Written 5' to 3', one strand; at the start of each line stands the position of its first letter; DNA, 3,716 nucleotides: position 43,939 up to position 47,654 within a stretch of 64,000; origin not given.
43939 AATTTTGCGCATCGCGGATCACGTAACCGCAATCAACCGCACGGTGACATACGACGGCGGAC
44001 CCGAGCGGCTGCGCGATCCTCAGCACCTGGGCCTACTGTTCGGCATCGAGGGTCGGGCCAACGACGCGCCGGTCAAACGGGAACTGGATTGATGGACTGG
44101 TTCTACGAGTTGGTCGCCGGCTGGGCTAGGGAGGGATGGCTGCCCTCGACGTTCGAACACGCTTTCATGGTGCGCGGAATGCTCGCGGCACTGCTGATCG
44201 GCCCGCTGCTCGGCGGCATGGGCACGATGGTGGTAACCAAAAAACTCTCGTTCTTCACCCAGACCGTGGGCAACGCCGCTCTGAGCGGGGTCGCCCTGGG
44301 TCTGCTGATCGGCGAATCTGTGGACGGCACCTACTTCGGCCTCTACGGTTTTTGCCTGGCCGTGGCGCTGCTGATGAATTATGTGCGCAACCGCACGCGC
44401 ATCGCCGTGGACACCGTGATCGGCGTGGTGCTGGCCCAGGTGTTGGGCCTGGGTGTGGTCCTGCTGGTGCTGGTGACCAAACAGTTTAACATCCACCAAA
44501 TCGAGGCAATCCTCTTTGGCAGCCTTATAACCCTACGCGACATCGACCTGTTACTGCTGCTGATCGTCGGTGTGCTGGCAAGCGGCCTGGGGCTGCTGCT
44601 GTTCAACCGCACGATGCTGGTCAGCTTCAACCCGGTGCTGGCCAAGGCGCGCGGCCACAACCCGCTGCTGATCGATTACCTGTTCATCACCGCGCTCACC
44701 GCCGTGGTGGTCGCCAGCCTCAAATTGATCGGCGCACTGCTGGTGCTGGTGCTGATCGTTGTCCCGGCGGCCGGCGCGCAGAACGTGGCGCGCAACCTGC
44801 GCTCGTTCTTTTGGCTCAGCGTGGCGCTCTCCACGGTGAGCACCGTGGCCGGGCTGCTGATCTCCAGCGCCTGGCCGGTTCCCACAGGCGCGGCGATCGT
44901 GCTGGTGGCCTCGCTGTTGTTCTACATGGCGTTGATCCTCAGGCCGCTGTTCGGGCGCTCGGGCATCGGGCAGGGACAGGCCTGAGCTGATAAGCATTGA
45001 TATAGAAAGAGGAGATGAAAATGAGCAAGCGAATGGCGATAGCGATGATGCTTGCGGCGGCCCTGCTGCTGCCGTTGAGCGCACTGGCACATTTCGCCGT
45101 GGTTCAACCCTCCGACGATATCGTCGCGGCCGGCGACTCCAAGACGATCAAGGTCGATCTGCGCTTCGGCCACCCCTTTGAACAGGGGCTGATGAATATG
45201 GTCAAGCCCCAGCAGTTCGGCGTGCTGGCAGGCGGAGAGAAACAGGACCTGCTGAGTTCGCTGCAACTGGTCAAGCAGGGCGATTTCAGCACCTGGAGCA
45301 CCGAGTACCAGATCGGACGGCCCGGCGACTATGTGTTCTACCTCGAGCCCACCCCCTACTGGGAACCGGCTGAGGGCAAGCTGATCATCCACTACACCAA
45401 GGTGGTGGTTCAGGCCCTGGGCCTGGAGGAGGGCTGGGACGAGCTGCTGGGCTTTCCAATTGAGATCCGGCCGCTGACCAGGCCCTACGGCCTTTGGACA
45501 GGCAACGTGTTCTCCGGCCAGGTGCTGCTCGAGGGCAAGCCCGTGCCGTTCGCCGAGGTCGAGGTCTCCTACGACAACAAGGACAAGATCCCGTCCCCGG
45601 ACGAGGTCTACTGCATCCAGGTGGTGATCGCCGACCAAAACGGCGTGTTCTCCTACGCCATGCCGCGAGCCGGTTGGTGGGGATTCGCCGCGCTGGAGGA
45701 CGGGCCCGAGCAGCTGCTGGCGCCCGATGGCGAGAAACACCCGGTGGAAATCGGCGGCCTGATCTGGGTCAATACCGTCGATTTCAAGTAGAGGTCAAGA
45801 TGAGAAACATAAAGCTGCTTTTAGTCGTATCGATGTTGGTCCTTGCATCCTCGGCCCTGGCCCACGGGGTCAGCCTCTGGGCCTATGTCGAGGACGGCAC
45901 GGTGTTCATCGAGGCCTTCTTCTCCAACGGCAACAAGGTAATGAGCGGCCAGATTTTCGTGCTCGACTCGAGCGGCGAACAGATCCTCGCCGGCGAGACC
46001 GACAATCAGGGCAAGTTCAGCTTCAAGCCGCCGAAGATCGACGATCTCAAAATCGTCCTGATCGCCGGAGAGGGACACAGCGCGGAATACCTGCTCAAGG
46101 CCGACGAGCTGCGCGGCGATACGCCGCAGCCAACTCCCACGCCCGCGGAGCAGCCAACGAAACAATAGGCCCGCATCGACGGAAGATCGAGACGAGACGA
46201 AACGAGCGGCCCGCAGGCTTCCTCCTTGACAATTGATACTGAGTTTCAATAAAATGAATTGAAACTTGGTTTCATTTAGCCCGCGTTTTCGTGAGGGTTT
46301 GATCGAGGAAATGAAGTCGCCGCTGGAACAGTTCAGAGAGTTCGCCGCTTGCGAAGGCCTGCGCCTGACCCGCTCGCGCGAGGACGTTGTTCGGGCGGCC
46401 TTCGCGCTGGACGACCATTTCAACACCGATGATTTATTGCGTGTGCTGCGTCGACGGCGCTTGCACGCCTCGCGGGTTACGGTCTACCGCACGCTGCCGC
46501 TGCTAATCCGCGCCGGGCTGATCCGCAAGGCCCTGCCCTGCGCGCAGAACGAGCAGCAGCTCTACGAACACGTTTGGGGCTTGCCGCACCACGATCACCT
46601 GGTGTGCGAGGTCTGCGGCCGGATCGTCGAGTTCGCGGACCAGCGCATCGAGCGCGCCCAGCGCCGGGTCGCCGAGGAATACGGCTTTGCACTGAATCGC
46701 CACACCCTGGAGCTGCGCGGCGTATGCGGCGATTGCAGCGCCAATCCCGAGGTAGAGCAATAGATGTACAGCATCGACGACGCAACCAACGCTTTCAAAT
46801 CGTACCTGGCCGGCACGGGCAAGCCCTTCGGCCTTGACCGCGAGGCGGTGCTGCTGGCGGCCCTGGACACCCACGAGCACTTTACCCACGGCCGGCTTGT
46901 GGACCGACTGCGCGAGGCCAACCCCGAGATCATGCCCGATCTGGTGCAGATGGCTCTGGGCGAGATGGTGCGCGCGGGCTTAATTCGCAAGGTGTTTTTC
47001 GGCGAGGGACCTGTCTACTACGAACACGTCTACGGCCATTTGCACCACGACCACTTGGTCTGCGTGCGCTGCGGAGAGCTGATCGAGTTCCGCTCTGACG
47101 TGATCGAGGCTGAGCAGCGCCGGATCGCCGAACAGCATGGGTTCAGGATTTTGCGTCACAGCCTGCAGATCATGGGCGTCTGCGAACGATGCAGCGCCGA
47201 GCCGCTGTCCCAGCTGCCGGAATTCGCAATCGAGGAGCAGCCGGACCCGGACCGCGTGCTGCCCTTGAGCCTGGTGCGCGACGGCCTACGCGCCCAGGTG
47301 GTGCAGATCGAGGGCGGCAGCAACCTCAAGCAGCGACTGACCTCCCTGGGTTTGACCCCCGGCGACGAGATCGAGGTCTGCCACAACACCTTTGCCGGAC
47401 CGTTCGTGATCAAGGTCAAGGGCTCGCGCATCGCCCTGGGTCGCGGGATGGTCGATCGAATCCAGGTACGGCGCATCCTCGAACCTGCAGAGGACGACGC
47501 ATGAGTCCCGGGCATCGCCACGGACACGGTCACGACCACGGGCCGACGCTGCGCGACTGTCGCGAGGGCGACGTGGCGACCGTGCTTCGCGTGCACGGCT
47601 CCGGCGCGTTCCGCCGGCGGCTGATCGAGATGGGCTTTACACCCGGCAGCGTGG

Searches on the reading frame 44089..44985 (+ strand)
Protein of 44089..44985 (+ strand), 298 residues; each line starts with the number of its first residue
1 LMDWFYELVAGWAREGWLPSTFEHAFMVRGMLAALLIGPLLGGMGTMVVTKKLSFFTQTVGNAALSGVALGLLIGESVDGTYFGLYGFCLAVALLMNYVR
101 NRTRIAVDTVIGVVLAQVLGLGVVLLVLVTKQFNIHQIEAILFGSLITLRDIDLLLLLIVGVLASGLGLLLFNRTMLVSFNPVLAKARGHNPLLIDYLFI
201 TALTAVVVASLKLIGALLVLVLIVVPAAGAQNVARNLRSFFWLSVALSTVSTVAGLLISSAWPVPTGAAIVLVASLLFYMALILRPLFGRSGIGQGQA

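Call 53: search_protein_families(library=pfam, proteins=[window:44089-44985:+], max_evalue=0.001)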
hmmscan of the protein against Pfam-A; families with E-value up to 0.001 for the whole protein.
window:44089-44985:+ (298 aa): 1 family
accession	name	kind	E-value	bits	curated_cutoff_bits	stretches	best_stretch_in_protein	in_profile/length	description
PF00950.22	ABC-3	-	2e-49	168.9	20.1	1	24-284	2-257/258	ABC 3 transport family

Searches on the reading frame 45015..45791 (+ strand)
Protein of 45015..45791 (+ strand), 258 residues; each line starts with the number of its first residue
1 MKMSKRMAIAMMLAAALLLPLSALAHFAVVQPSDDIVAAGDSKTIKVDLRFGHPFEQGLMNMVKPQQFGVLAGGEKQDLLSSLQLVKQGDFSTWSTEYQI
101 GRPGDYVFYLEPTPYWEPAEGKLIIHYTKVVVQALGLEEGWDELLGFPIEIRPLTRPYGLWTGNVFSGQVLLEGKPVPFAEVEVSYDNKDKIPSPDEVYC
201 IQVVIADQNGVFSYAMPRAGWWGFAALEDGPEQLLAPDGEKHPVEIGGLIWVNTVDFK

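Call 53: search_protein_families(library=pfam, proteins=[window:45015-45791:+], max_evalue=0.001)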
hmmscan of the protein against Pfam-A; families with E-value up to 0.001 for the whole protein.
window:45015-45791:+ (258 aa): 1 family
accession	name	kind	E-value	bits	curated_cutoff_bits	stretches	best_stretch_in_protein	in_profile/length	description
PF10670.15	DUF4198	-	4.1e-58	197.4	34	1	23-227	1-206/209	Domain of unknown function (DUF4198)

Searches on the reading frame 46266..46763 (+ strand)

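Call 53: search_protein_families(library=pfam, proteins=[window:46266-46763:+], max_evalue=0.001)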
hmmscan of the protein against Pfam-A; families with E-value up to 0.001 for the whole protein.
window:46266-46763:+ (165 aa): 1 family
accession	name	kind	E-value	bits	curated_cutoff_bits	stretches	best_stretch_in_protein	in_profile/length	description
PF01475.25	FUR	-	5e-26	91.7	23.1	1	30-150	2-120/121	Ferric uptake regulator family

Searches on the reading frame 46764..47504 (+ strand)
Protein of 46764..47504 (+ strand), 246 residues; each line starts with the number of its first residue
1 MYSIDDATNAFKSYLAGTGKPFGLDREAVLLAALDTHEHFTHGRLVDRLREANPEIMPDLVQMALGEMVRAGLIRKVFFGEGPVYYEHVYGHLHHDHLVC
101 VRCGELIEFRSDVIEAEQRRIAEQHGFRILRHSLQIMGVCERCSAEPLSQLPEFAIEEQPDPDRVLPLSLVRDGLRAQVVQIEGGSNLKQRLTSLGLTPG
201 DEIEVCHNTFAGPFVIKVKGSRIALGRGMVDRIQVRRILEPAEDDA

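Call 53: search_protein_families(library=pfam, proteins=[window:46764-47504:+], max_evalue=0.001)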
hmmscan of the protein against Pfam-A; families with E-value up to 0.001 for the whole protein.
window:46764-47504:+ (246 aa): 2 families
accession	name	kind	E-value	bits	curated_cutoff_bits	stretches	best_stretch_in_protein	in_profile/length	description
PF04023.20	FeoA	-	3.4e-19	69.1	23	1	167-236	2-73/74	FeoA domain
PF01475.25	FUR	-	2.6e-18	66.7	23.1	1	26-136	10-120/121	Ferric uptake regulator family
